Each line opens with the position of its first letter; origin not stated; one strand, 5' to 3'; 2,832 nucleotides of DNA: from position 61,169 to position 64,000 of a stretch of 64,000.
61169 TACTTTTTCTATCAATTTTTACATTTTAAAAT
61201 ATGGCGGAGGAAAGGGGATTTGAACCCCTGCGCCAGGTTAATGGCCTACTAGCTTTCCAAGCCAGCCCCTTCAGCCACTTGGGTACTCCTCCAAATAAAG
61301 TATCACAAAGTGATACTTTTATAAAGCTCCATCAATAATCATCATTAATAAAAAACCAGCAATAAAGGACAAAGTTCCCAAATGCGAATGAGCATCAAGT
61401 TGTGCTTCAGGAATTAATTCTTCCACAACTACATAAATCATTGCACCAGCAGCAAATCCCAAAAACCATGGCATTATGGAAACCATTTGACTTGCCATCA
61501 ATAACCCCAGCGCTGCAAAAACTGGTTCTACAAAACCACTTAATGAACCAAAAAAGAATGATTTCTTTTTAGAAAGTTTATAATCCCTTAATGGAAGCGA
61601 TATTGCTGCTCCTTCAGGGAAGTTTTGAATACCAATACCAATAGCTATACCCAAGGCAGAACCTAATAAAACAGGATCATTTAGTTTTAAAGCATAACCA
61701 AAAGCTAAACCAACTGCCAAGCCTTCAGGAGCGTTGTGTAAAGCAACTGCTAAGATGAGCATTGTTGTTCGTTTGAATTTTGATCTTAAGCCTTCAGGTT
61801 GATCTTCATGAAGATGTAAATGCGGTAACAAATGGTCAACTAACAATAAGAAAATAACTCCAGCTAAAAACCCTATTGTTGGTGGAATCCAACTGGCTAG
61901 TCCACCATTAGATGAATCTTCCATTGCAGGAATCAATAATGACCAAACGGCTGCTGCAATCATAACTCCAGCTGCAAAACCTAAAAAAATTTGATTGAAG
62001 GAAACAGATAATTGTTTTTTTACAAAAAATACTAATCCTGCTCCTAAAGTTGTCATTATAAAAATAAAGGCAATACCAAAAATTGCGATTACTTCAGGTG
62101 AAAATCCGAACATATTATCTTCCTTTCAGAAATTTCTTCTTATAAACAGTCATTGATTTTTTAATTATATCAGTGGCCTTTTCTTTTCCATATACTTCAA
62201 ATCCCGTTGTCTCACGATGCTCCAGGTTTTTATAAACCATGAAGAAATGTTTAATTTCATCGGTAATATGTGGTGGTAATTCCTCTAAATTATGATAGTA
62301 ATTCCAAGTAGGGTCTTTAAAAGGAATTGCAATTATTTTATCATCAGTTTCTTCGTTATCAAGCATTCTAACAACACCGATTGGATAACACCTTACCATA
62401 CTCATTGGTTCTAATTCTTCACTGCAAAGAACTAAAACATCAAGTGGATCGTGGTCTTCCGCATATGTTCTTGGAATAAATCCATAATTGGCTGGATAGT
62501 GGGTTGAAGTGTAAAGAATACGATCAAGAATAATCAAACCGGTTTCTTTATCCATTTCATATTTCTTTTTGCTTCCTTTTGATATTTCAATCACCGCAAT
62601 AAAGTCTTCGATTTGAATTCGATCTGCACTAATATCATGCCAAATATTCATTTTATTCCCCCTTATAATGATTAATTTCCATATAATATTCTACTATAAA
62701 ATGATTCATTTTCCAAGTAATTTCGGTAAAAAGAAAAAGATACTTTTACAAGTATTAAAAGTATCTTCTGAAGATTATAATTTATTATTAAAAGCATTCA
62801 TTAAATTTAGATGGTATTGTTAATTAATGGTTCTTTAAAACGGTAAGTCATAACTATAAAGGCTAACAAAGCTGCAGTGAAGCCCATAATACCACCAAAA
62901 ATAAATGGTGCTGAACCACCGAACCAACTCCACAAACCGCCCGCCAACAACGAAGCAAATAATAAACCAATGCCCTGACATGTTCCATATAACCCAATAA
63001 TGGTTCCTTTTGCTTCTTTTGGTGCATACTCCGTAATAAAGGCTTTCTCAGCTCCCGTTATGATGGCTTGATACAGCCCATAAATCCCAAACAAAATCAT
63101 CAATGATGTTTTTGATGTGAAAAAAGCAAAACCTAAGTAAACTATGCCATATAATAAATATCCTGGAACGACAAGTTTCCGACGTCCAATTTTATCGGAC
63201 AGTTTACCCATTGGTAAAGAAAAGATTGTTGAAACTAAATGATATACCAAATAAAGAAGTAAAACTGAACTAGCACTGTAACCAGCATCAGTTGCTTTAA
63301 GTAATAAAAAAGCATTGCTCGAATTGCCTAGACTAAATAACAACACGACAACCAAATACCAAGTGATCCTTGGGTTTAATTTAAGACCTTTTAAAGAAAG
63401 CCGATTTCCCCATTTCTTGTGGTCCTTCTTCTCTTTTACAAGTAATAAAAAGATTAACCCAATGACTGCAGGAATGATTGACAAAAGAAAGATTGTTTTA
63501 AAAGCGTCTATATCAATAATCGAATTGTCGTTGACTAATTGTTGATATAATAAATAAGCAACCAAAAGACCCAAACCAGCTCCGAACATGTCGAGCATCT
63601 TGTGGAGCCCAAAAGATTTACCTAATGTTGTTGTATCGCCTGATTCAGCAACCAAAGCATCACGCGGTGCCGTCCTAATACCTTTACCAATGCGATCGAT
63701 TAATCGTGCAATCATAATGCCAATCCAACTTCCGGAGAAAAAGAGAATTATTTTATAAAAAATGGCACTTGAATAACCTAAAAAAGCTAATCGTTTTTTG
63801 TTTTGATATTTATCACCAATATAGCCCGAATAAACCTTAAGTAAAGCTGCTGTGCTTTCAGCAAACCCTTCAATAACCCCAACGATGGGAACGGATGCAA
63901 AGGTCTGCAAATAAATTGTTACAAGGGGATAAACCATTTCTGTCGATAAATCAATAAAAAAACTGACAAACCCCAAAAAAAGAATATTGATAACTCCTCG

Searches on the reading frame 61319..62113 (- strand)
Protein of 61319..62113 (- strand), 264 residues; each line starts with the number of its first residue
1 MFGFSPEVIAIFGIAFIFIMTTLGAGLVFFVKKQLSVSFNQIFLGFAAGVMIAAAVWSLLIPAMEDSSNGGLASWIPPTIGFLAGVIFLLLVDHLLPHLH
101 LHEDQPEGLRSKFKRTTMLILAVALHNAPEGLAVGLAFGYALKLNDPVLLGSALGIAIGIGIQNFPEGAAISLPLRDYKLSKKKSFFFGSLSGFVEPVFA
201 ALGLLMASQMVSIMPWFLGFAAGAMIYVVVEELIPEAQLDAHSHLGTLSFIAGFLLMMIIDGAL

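Call 87: search_protein_families(library=pfam, proteins=[window:61319-62113:-], max_evalue=0.00001)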
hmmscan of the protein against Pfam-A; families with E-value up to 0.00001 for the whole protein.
window:61319-62113:- (264 aa): 1 family
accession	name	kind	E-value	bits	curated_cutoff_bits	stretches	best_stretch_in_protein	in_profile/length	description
PF02535.28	Zip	-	1.4e-24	87.3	35.1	2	113-260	175-322/323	ZIP Zinc transporter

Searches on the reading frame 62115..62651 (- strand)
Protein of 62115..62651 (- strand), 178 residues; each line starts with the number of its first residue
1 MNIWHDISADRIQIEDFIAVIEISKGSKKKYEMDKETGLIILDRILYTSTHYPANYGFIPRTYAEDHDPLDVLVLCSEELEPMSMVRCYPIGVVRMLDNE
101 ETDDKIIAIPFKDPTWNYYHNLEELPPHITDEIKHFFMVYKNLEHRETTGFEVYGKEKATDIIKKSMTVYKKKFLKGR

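Call 87: search_protein_families(library=pfam, proteins=[window:62115-62651:-], max_evalue=0.00001)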
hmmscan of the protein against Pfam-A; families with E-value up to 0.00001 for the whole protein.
window:62115-62651:- (178 aa): 1 family
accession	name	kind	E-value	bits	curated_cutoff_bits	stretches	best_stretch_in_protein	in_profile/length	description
PF00719.24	Pyrophosphatase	-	8.4e-59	198.2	23.5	1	19-171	1-153/153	Inorganic pyrophosphatase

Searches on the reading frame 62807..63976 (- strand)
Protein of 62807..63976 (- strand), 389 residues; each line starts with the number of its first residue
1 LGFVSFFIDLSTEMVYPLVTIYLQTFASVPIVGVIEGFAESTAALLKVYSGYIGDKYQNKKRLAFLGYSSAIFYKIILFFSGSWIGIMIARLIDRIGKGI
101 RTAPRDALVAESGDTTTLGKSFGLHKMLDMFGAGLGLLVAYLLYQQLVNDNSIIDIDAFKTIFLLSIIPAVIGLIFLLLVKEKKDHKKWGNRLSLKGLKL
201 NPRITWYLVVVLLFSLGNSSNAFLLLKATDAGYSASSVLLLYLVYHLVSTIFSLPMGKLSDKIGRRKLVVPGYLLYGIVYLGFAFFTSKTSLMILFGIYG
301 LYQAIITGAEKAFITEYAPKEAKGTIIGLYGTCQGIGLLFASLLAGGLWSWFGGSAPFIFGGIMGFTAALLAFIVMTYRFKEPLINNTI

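Call 87: search_protein_families(library=pfam, proteins=[window:62807-63976:-], max_evalue=0.00001)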
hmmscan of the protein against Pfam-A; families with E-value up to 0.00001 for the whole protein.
window:62807-63976:- (389 aa): 3 families
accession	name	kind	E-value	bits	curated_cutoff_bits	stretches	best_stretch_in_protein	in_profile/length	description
PF07690.21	MFS_1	-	3.4e-43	148.3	33.4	2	210-376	4-172/347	Major Facilitator Superfamily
PF00083.30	Sugar_tr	-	7.9e-11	41.9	22.3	1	225-375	34-187/452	Sugar (and other) transporter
PF12832.13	MFS_1_like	-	6.1e-09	35.8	25.2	1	14-359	17-372/373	MFS_1 like family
